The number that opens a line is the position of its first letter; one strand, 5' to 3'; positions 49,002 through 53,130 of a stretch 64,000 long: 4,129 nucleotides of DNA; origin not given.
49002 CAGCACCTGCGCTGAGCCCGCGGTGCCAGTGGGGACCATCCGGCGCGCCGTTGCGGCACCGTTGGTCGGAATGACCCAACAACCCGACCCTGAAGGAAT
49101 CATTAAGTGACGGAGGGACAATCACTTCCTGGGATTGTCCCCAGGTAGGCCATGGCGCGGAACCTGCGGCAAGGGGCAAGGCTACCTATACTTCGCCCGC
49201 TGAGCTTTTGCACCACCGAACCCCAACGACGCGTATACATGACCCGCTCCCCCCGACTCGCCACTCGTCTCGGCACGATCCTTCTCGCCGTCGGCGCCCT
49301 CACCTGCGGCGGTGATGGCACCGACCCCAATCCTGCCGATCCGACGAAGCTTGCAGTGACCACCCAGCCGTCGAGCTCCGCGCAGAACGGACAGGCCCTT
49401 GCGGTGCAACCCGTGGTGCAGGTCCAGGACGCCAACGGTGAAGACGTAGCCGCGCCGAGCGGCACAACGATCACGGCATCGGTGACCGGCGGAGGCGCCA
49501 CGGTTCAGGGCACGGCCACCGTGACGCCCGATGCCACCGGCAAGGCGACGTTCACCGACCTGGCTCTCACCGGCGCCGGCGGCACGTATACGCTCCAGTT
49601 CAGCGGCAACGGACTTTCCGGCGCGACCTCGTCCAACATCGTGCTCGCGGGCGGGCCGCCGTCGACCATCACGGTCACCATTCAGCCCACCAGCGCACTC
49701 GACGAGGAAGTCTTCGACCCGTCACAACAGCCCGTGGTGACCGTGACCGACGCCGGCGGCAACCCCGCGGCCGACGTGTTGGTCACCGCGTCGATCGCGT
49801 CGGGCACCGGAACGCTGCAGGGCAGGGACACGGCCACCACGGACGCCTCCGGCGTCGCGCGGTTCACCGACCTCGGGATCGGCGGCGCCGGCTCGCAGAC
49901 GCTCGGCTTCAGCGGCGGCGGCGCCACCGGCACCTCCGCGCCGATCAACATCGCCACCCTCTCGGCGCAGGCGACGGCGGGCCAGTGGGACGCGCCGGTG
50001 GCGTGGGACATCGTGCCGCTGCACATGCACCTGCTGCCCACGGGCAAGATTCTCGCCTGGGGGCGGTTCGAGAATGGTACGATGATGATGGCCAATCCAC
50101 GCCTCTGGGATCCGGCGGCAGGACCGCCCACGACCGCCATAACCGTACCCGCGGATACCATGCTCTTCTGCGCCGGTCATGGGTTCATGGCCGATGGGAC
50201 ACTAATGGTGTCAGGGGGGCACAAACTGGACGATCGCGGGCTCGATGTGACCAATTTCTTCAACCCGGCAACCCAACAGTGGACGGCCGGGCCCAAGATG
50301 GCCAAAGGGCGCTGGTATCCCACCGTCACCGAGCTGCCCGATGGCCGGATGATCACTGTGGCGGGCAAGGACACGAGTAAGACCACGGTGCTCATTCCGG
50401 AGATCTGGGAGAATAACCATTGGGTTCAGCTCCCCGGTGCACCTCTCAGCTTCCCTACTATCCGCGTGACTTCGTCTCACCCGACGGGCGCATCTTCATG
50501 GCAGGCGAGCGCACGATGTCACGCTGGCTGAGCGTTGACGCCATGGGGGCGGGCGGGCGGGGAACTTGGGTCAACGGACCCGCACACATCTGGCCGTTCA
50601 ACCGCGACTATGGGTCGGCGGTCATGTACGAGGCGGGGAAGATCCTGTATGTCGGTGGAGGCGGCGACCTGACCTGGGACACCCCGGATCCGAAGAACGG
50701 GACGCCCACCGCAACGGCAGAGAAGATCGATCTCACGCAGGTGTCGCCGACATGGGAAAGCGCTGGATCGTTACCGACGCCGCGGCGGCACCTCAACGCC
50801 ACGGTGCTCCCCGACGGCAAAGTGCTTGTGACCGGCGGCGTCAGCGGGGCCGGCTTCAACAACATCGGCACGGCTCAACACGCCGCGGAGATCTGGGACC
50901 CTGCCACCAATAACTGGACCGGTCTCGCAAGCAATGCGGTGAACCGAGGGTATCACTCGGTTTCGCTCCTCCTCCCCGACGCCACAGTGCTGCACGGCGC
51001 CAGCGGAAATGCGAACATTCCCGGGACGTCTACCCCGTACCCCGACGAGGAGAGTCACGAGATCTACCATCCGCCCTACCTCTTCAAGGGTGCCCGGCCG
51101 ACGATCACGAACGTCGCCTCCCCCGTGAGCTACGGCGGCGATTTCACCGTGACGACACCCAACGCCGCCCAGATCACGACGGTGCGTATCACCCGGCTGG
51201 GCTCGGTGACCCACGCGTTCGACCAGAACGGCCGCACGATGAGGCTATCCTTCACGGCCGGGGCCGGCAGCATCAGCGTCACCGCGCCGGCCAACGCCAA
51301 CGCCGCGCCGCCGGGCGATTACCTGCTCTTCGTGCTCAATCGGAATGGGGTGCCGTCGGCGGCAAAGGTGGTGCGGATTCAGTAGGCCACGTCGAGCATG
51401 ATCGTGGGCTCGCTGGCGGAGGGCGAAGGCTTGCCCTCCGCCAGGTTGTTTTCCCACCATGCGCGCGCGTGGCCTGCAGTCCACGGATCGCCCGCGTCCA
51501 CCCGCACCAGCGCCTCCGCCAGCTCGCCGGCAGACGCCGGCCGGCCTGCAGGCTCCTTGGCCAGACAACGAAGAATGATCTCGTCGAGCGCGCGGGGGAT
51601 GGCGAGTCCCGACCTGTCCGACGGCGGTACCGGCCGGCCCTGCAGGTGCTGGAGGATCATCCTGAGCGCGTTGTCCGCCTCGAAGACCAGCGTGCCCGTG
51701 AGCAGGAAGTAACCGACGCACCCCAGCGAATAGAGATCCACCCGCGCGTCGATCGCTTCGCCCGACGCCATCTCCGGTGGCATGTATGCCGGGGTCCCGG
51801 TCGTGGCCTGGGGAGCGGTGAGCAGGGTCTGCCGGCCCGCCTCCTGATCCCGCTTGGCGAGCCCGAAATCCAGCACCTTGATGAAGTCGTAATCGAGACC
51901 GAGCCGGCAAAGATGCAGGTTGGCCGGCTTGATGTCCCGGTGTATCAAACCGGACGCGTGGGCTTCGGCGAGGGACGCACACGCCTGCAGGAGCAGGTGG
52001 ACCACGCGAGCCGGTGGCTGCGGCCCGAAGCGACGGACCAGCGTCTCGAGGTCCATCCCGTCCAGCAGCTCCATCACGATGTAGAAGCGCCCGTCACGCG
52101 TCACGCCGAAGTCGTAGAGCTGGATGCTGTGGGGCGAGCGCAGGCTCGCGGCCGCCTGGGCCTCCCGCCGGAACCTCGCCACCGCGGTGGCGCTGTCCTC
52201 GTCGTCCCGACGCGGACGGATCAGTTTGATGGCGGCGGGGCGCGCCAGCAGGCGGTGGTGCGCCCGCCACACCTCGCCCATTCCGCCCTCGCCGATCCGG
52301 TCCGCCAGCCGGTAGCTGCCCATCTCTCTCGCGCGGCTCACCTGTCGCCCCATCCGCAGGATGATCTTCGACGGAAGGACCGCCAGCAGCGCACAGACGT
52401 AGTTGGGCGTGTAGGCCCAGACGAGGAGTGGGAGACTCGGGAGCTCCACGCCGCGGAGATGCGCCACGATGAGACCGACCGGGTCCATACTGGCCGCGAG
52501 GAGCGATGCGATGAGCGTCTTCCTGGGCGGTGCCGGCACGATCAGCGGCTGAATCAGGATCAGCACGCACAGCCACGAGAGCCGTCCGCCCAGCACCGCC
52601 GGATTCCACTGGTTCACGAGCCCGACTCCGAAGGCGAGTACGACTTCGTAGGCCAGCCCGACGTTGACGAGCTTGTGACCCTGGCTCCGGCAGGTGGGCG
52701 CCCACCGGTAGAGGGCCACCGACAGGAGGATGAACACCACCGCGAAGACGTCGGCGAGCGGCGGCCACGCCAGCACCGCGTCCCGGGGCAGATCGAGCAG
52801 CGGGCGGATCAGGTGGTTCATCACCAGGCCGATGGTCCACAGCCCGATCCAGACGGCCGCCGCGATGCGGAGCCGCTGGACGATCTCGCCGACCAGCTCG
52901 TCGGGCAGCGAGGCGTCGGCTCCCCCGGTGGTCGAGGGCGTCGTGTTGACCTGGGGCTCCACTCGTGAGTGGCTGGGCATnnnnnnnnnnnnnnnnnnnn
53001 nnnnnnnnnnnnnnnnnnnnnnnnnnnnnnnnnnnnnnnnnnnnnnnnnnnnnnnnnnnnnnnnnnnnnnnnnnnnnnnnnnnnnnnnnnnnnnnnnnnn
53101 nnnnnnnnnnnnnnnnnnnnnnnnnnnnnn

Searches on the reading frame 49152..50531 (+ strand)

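Call 3: search_protein_families(library=pfam, proteins=[window:49152-50531:+], max_evalue=0.01)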
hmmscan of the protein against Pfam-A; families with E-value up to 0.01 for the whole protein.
window:49152-50531:+ (459 aa): 6 families
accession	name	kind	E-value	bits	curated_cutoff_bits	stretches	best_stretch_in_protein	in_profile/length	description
PF07250.17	Glyoxal_oxid_N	-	3.9e-09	36.6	37.5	1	331-411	62-141/243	Glyoxal oxidase N-terminus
PF13620.12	CarboxypepD_reg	-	9.7e-08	32.7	32.3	2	90-177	5-81/82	Carboxypeptidase regulatory-like domain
PF02369.22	Big_1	-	1.2e-05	25.8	34.9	1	196-239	23-65/93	Bacterial Ig-like domain (group 1)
PF24107.1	DUF7382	-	0.00021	21.5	27.4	1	184-237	11-63/65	Domain of unknown function (DUF7382)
PF13964.12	Kelch_6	-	0.001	19.4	25.3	1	342-387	5-50/50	Kelch motif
PF17789.7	MG4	-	0.0041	17.7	24.7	1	196-239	20-59/95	Macroglobulin domain MG4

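Call 4: search_protein_families(library=ncbifam, proteins=[window:49152-50531:+], max_evalue=0.01)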
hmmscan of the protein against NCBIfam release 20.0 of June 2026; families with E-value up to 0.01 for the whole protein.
window:49152-50531:+ (459 aa): 1 family
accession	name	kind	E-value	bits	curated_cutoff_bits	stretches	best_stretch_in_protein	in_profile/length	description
NF052501.1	RdCuOxGlxASco2837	equivalog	6.9e-20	70.8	800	2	358-409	258-309/645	radical copper oxidase GlxA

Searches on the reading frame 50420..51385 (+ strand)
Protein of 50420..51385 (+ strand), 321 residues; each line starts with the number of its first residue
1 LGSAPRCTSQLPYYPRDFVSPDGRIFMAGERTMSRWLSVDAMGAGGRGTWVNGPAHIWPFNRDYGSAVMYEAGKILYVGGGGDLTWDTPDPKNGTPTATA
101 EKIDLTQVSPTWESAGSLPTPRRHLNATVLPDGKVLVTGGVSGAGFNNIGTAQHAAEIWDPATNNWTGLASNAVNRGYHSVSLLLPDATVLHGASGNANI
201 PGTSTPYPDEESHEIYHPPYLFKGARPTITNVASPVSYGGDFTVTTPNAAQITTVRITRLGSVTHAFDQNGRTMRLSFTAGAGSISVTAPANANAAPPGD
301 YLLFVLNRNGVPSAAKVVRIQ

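Call 3: search_protein_families(library=pfam, proteins=[window:50420-51385:+], max_evalue=0.01)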
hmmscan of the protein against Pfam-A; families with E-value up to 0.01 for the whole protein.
window:50420-51385:+ (321 aa): 7 families
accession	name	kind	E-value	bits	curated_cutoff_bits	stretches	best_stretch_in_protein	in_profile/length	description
PF09118.17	GO-like_E_set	-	1.1e-25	90.3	25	1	226-320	1-100/100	Galactose oxidase-like, Early set domain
PF13964.12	Kelch_6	-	4.4e-10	39.6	25.3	1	124-167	3-41/50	Kelch motif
PF01344.31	Kelch_1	-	3.6e-06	26.8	20.1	1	122-171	1-44/46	Kelch motif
PF24681.1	Kelch_KLHDC2_KLHL20_DRC7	-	2e-05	24.5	50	1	59-195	48-173/221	KLHDC2/KLHL20/DRC7 Kelch-repeats domain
PF07646.21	Kelch_2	-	0.00013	22.2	21.3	0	123-167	2-42/48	Kelch motif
PF25210.1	Kelch_FKB95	-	0.00048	20.3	70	1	108-179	66-133/268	FKB95, Kelch-repeats domain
PF24996.1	NANM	-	0.002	17.5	45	1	102-173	33-103/350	N-acetylneuraminate epimerase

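Call 4: search_protein_families(library=ncbifam, proteins=[window:50420-51385:+], max_evalue=0.01)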
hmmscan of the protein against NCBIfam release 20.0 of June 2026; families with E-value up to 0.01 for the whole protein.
window:50420-51385:+ (321 aa): 4 families
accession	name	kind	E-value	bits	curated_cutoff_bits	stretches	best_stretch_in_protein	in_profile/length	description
NF052501.1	RdCuOxGlxASco2837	equivalog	1.1e-45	156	800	1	75-320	406-644/645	radical copper oxidase GlxA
TIGR02608.1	delta_60_rpt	domain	0.00018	21.3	76.5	0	126-149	5-29/55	delta-60 repeat domain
TIGR03547.1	muta_rot_YjhT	subfamily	0.0011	18.2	256.35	1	102-173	33-104/346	YjhT family mutarotase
NF010730.0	PRK14131.1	subfamily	0.0012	17.6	416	1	102-174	62-134/384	N-acetylneuraminate epimerase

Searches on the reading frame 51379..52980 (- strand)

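Call 17: search_protein_families(library=pfam, proteins=[window:51379-52980:-], max_evalue=0.0001)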
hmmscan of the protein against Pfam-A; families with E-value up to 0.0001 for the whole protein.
window:51379-52980:- (533 aa): 2 families
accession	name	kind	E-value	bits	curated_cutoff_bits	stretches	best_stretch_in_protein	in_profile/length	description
PF00069.31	Pkinase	-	1.7e-40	139.5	31.7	1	223-482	1-253/263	Protein kinase domain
PF07714.23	PK_Tyr_Ser-Thr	-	3.5e-22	79.4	23.1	1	225-482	3-250/258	Protein tyrosine and serine/threonine kinase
